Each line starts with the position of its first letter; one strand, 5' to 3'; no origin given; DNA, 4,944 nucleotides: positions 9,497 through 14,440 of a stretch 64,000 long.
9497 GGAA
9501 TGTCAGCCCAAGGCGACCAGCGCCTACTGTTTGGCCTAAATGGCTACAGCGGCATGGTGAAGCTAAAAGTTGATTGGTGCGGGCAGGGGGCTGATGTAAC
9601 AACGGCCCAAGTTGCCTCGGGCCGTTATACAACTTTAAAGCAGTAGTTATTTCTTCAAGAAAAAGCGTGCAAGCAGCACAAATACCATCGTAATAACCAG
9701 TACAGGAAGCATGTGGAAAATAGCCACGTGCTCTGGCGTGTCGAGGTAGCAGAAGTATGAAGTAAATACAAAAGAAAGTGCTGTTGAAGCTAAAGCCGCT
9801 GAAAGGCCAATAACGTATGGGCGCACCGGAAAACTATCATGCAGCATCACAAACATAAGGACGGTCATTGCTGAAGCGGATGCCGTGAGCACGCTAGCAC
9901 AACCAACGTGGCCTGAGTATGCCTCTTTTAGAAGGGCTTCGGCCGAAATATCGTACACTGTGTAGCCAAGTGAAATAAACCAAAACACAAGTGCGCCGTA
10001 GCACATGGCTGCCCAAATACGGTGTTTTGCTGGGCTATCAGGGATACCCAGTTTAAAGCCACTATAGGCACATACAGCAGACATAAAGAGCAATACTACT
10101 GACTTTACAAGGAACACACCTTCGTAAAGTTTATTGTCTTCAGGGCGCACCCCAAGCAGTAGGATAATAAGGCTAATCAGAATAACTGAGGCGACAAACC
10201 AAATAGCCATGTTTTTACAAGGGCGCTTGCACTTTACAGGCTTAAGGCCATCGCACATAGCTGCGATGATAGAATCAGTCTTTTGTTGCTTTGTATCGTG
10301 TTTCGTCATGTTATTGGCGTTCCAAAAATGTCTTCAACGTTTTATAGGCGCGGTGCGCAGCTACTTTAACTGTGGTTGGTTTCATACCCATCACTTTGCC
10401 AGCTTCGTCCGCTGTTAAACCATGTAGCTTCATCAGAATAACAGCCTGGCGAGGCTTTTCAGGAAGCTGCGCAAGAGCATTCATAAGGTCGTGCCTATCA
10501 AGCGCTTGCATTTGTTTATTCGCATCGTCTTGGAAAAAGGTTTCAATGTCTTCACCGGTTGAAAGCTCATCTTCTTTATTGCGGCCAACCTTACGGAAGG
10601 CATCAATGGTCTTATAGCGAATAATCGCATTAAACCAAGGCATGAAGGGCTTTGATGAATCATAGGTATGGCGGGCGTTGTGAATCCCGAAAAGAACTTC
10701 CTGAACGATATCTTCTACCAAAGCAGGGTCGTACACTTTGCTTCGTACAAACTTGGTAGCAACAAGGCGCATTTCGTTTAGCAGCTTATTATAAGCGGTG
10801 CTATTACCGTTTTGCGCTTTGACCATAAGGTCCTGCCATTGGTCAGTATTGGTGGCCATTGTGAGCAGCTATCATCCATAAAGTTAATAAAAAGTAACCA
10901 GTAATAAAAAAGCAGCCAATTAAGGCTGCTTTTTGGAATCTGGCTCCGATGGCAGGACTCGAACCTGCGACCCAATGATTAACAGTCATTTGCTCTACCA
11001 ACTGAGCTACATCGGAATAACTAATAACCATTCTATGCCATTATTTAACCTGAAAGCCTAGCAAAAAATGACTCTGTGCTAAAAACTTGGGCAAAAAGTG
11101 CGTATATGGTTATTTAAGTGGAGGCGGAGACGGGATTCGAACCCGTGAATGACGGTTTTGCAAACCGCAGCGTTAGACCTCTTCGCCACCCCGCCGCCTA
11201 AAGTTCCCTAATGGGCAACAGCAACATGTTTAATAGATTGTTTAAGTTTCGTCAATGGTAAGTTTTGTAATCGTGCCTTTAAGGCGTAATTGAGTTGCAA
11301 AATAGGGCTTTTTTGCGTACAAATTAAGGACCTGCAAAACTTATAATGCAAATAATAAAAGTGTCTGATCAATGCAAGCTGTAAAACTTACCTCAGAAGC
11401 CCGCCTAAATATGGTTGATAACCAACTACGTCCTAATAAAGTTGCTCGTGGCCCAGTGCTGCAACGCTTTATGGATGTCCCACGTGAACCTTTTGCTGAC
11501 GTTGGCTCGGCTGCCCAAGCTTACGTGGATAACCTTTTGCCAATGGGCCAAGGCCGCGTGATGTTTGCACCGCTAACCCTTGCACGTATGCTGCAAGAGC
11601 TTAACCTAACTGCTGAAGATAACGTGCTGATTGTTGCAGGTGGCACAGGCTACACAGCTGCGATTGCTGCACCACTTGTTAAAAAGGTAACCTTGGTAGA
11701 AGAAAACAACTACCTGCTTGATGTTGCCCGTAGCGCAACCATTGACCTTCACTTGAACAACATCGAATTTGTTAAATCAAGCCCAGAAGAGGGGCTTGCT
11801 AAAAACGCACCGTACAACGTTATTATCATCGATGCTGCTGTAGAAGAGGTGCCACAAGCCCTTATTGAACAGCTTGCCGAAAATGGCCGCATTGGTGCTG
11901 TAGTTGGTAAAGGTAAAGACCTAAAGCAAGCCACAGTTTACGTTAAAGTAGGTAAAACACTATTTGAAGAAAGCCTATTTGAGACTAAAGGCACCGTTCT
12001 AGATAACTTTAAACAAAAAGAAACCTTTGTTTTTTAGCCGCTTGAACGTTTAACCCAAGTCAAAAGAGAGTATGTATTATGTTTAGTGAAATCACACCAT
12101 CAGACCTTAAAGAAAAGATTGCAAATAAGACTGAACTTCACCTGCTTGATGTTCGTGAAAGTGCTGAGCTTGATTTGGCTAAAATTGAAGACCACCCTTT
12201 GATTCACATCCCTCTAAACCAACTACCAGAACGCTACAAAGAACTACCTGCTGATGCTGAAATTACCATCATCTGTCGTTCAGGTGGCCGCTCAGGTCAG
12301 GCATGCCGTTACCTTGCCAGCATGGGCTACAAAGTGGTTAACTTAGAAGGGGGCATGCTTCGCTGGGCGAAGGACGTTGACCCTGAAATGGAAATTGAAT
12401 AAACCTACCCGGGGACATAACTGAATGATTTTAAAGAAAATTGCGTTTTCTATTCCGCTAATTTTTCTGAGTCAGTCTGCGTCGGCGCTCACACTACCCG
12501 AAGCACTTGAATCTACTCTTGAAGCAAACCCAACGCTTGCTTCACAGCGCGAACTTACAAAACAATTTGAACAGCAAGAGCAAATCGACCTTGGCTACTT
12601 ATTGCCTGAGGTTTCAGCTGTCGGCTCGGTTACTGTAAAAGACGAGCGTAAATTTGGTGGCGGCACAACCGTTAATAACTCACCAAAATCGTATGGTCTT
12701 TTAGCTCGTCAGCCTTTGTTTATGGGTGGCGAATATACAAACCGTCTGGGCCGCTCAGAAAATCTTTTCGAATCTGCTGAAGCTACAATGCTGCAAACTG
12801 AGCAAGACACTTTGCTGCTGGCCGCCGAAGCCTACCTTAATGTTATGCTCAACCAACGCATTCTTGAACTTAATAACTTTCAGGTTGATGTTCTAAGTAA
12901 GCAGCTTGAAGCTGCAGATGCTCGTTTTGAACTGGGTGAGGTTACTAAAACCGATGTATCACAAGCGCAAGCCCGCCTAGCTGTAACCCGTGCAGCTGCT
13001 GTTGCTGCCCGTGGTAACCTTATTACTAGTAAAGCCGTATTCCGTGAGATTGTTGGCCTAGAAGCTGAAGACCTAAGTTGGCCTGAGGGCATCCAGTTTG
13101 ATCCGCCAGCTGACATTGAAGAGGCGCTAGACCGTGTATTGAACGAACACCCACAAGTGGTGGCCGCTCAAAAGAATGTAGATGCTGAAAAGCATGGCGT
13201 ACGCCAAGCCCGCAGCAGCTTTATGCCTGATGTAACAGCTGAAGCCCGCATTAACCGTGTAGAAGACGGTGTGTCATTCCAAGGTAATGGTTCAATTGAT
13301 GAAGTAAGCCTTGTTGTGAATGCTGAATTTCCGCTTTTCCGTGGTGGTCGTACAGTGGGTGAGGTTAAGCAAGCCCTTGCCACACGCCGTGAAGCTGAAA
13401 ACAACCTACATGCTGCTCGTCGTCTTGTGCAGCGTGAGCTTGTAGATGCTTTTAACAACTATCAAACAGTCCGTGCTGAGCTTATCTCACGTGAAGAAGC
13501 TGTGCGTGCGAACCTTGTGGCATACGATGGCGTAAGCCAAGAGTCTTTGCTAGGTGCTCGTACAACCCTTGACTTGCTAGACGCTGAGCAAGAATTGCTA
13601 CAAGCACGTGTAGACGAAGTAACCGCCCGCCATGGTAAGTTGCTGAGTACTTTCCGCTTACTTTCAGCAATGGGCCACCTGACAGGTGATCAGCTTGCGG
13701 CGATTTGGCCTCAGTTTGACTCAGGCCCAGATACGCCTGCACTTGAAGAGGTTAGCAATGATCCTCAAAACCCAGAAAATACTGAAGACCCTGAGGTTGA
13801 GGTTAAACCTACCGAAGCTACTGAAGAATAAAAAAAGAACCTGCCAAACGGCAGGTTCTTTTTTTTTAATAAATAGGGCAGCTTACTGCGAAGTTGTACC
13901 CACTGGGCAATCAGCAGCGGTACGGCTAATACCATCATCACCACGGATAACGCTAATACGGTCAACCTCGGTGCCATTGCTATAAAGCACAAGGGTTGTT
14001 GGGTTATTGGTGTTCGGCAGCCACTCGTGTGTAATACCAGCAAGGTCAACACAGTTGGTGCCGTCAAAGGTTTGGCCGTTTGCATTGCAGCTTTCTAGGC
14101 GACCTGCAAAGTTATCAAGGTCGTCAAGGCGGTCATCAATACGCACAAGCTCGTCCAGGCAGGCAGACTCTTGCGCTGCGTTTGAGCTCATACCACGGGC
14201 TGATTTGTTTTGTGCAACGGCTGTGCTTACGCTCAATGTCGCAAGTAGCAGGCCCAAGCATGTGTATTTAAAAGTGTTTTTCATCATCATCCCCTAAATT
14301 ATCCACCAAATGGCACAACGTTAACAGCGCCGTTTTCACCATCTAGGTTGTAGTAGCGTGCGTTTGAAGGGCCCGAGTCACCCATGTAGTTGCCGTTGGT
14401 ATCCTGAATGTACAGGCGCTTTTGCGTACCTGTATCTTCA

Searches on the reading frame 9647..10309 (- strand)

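Call 11: search_protein_families(library=pfam, proteins=[window:9647-10309:-], max_evalue=0.00001)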
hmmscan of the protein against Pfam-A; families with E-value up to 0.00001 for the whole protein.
window:9647-10309:- (220 aa): 1 family
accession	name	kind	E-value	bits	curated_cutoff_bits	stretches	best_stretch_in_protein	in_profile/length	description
PF06532.16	NrsF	-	3.6e-19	69.8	26.8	1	21-219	4-203/204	Negative regulator of sigma F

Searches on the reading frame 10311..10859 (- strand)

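Call 11: search_protein_families(library=pfam, proteins=[window:10311-10859:-], max_evalue=0.00001)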
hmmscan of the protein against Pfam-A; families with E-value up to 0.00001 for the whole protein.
window:10311-10859:- (182 aa): 5 families
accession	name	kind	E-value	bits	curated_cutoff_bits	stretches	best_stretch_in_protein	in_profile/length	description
PF08281.18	Sigma70_r4_2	-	6.8e-14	51.7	25.7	1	123-175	2-54/54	Sigma-70, region 4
PF04542.20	Sigma70_r2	-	5.9e-10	39.2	24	1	35-93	10-70/71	Sigma-70 region 2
PF07638.17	Sigma70_ECF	-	5.3e-07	30.2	21.1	1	11-166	7-170/185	ECF sigma factor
PF04545.22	Sigma70_r4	-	1.3e-06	28.2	24.1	1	128-176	1-49/50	Sigma-70, region 4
PF22233.2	PhyR_sigma-like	-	8e-06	26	27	0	129-171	1-43/50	Response regulator PhyR, sigma-like domain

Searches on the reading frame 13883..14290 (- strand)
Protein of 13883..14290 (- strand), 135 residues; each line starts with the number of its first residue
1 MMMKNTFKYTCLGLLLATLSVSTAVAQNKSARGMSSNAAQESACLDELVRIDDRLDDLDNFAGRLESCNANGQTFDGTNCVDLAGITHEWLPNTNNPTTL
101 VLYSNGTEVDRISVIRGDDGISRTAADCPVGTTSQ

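Call 3: search_protein_families(library=pfam, proteins=[window:13883-14290:-], max_evalue=1)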
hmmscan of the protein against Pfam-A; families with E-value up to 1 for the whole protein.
window:13883-14290:- (135 aa): 1 family
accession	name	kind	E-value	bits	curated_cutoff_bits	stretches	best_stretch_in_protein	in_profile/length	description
PF11834.13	KHA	-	0.22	12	29.6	1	98-119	42-63/67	KHA, dimerisation domain of potassium ion channel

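Call 4: search_protein_families(library=ncbifam, proteins=[window:13883-14290:-], max_evalue=1)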
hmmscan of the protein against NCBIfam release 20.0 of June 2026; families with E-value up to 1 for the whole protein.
window:13883-14290:- (135 aa): 0 families
